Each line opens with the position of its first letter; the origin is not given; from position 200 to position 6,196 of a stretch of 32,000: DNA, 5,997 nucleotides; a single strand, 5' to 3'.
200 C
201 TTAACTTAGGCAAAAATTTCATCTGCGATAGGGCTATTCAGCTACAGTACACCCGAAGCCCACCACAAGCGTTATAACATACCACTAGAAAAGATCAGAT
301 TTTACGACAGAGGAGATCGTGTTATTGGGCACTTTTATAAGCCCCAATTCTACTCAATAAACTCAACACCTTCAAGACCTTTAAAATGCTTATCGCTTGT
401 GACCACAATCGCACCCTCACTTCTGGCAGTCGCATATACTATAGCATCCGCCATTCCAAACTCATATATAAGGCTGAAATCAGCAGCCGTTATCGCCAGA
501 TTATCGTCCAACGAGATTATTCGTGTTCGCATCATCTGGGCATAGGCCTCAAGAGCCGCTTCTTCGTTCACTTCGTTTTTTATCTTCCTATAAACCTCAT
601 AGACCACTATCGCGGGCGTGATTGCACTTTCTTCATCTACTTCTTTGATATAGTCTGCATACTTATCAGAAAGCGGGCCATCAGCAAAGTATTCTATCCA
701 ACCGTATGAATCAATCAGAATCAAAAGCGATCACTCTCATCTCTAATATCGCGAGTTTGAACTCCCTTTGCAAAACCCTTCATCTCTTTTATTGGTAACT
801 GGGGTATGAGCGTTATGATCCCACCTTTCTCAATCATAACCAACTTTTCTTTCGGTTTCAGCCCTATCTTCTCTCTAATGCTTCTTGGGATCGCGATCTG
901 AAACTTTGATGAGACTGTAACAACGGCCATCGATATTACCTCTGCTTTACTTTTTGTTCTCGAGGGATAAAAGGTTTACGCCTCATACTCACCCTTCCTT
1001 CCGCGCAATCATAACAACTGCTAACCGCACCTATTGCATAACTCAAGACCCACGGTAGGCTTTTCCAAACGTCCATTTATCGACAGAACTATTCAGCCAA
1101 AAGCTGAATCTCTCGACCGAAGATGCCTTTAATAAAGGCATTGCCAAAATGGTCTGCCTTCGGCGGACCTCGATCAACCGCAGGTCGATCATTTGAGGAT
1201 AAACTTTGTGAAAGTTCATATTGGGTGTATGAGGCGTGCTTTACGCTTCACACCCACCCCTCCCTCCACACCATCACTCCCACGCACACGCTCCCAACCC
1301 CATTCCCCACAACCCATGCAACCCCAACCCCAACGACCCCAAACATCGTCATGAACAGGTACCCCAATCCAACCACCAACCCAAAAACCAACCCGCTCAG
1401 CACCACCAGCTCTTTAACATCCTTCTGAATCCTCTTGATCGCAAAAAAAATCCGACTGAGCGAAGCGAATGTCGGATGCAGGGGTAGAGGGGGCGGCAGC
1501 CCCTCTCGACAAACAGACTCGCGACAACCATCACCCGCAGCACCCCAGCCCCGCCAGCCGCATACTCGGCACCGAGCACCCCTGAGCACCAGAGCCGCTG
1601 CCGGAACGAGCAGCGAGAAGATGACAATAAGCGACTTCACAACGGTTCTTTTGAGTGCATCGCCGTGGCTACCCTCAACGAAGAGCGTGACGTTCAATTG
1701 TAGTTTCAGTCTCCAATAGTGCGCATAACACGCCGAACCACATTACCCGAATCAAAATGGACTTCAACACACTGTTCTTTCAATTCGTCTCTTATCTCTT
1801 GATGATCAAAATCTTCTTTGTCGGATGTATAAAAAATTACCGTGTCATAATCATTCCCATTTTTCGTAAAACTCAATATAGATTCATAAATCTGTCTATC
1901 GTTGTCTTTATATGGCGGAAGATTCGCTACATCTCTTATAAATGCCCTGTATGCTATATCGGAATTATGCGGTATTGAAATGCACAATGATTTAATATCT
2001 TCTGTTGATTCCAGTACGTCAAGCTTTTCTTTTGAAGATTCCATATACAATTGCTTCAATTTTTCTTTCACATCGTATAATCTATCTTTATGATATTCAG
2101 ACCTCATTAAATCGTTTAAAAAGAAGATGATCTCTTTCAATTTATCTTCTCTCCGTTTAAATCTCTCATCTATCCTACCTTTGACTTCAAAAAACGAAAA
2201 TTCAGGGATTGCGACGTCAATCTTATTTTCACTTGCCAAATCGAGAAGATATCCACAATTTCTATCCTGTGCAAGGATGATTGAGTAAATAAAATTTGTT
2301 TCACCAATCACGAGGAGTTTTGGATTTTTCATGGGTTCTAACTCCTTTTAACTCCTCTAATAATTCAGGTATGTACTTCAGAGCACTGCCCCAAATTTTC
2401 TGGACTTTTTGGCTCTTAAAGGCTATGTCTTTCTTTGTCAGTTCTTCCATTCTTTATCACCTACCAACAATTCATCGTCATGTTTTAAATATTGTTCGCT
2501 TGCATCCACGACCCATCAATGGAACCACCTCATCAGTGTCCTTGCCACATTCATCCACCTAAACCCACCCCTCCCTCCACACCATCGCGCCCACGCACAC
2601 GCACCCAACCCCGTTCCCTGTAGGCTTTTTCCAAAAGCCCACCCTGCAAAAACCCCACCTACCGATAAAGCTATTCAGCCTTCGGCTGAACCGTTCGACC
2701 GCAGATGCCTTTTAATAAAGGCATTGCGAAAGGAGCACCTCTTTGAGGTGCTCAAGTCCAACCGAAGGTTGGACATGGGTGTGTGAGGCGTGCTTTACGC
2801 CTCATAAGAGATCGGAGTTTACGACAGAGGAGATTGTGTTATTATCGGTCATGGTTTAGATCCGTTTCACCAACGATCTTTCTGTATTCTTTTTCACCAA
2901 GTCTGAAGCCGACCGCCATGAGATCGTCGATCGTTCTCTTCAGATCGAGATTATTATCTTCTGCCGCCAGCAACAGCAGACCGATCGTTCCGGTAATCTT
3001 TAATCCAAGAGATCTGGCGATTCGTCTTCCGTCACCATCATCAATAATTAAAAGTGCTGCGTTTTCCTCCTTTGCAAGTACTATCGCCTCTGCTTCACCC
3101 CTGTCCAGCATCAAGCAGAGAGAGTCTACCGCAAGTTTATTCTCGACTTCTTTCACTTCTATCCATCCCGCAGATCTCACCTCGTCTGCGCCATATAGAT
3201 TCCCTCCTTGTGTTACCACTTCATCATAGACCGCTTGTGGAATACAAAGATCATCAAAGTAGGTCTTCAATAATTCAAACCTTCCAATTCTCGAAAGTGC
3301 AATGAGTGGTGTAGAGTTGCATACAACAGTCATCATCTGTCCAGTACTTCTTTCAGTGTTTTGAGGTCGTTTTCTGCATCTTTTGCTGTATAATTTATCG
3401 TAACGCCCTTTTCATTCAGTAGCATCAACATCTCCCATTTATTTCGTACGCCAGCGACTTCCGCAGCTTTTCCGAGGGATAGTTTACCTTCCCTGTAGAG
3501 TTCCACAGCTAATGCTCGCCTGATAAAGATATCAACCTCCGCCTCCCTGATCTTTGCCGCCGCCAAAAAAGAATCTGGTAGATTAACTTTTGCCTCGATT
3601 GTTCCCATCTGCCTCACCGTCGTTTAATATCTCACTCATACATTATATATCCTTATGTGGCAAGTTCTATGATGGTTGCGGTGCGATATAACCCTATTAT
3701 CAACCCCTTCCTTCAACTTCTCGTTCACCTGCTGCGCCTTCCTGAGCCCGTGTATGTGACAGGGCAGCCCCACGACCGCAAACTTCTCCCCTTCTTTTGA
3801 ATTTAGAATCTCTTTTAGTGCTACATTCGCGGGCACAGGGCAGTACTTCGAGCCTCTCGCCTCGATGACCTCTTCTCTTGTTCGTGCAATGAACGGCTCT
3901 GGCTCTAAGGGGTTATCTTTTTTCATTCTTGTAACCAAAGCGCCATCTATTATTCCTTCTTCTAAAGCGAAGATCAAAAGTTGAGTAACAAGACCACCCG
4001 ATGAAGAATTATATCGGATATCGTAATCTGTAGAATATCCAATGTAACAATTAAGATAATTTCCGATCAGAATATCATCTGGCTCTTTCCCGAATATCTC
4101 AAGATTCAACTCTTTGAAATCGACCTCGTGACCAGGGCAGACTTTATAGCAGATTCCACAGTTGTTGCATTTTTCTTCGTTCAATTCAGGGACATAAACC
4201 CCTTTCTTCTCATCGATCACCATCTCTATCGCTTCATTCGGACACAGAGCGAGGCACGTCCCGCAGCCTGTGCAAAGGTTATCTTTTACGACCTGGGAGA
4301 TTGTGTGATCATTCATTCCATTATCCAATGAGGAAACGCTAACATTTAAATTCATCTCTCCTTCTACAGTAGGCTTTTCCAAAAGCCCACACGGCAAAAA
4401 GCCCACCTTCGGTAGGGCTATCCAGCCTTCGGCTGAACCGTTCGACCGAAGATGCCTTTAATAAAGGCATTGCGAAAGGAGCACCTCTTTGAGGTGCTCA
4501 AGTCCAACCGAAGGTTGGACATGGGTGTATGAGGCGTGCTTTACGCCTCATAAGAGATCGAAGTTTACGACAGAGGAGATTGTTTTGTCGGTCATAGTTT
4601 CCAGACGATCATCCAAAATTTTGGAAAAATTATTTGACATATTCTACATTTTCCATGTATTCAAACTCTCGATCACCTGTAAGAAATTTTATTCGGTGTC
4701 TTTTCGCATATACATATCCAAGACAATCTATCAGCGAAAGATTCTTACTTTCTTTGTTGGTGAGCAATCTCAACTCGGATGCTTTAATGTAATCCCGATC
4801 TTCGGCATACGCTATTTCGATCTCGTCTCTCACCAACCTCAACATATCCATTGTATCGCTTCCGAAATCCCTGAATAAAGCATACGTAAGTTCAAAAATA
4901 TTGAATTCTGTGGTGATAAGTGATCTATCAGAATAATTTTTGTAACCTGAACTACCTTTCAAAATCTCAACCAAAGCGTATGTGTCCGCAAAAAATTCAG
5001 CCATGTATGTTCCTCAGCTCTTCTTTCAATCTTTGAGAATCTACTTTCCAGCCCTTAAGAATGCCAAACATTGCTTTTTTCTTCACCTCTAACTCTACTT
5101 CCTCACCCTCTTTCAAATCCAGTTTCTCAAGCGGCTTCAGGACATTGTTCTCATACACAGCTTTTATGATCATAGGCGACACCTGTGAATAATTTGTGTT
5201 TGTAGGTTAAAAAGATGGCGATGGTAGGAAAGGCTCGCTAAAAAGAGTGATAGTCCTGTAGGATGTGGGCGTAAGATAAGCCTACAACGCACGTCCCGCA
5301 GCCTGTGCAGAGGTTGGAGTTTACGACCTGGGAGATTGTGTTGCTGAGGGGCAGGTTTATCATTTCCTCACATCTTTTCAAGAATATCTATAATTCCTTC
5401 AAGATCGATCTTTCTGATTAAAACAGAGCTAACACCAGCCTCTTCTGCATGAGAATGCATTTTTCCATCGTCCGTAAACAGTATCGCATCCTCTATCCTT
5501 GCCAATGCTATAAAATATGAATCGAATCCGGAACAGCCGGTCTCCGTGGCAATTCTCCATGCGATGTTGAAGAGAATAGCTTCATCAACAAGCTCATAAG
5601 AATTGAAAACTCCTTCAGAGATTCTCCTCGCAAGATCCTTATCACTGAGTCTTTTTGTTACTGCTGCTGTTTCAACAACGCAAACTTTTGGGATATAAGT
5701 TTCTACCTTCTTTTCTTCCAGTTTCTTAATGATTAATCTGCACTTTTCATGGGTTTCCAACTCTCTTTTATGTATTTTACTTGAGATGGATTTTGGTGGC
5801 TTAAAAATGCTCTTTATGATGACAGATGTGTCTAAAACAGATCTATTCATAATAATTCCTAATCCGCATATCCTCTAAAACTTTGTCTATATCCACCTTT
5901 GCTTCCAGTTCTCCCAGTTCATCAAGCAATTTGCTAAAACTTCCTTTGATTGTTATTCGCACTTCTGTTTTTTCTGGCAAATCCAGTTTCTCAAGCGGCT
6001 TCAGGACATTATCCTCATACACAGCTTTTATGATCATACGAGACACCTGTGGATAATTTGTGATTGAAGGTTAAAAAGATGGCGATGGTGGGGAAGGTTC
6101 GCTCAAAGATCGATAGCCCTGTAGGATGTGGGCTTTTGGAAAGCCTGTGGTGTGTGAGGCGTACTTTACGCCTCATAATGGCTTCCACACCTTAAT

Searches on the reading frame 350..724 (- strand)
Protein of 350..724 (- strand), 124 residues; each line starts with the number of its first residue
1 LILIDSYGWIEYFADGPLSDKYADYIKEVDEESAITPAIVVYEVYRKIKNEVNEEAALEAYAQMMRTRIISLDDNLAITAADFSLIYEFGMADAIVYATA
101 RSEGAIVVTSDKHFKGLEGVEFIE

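Call 22: search_protein_families(library=pfam, proteins=[window:350-724:-], max_evalue=0.01)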
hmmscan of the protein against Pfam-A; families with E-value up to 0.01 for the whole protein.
window:350-724:- (124 aa): 2 families
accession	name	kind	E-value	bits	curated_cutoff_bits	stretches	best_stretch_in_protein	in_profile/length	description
PF01850.27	PIN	-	1.8e-18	67.7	23.6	1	2-116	1-116/120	PIN domain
PF18480.7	DUF5615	-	0.00073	19.8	23.8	1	88-117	32-61/110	Domain of unknown function (DUF5615)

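Call 30: find_encoding_contigs(protein=window:350-724:-, flank=10000, max_places=8)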
Protein window:350-724:- (124 aa): 1 contig read that carries it; 1 place shown.
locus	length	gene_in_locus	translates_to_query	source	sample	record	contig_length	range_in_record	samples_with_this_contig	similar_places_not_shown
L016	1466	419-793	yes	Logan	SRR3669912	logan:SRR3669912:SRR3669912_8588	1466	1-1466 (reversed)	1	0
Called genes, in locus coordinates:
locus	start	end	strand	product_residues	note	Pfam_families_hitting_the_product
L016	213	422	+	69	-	PF04014:MazE_antitoxin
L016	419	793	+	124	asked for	PF01850:PIN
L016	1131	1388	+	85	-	-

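Call 45: search_protein_families(library=pfam, proteins=[L016:1131-1388:+], max_evalue=0.1)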
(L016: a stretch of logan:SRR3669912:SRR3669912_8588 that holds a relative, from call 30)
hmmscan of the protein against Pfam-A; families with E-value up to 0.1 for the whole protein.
L016:1131-1388:+ (85 aa): 2 families
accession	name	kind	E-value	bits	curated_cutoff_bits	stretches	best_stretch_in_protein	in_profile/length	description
PF10047.15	DUF2281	-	0.0014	19.6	26.5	1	13-37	4-28/64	Protein of unknown function (DUF2281)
PF05042.19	Caleosin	-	0.072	13.4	27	1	13-51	114-150/170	Caleosin related protein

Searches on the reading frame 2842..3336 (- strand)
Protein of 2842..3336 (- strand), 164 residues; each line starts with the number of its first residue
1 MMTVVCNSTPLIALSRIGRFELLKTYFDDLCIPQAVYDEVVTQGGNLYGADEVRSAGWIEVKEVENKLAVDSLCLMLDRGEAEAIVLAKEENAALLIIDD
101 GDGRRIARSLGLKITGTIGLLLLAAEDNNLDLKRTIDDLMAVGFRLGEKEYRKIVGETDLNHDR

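Call 22: search_protein_families(library=pfam, proteins=[window:2842-3336:-], max_evalue=0.01)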
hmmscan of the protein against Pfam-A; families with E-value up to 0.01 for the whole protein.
window:2842-3336:- (164 aa): 2 families
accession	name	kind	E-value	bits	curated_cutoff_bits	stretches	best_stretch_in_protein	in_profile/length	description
PF11848.13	DUF3368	-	1.9e-08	34.5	27.3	1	114-154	1-42/46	Domain of unknown function (DUF3368)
PF20698.3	PIN-TPR-GreABC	-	1e-06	29.5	27.8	1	6-51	2-46/138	PIN domain associated with the TPR-GreAB-C-PIN system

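Call 31: find_encoding_contigs(protein=window:2842-3336:-, flank=10000, max_places=8)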
Protein window:2842-3336:- (164 aa): 1 contig read that carries it; 1 place shown.
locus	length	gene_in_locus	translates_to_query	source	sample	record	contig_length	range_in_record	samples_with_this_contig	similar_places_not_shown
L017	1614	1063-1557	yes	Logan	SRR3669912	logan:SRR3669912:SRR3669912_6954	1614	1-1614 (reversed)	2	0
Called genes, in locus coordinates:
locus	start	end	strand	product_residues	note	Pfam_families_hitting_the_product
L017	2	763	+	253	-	?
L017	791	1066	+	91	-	PF03683:UPF0175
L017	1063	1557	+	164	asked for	PF11848:DUF3368, PF20698:PIN-TPR-GreABC (faint)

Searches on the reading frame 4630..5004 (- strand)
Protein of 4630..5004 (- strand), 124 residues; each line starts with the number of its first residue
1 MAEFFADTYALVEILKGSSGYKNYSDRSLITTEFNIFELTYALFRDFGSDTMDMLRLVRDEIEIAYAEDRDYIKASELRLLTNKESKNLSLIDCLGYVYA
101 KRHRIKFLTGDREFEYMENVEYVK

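Call 22: search_protein_families(library=pfam, proteins=[window:4630-5004:-], max_evalue=0.01)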
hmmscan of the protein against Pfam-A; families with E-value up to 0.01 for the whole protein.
window:4630-5004:- (124 aa): 1 family
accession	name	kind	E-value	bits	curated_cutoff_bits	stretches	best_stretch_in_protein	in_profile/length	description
PF01850.27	PIN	-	2e-09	38.5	23.6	1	5-117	2-117/120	PIN domain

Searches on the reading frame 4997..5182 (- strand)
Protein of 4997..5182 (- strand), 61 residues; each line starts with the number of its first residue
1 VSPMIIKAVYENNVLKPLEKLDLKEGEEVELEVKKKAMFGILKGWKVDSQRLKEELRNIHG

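Call 22: search_protein_families(library=pfam, proteins=[window:4997-5182:-], max_evalue=0.01)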
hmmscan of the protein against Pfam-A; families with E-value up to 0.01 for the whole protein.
window:4997-5182:- (61 aa): 2 families
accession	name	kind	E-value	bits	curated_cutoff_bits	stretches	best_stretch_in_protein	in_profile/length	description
PF01954.22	AF2212-like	-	2.9e-16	60.1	21.6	1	5-55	4-57/59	AF2212-like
PF04014.23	MazE_antitoxin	-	0.0092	16.4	24.7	0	19-35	18-34/48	Antidote-toxin recognition MazE, bacterial antitoxin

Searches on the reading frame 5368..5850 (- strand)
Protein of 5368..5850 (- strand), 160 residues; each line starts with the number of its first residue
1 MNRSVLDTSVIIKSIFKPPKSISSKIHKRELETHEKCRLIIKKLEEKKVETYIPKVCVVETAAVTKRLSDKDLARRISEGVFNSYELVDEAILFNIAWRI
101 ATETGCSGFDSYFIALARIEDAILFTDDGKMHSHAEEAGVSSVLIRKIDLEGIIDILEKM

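Call 22: search_protein_families(library=pfam, proteins=[window:5368-5850:-], max_evalue=0.01)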
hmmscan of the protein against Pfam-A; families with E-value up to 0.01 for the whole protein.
window:5368-5850:- (160 aa): 1 family
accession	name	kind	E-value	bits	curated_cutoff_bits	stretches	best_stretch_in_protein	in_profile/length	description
PF01850.27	PIN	-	2.6e-08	34.9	23.6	1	27-134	12-117/120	PIN domain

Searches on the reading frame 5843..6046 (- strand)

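Call 45: search_protein_families(library=pfam, proteins=[window:5843-6046:-], max_evalue=0.1)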
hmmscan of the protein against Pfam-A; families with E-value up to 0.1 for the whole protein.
window:5843-6046:- (67 aa): 1 family
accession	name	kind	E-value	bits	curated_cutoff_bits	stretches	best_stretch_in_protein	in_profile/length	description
PF01954.22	AF2212-like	-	5.6e-15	56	21.6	1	5-57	4-55/59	AF2212-like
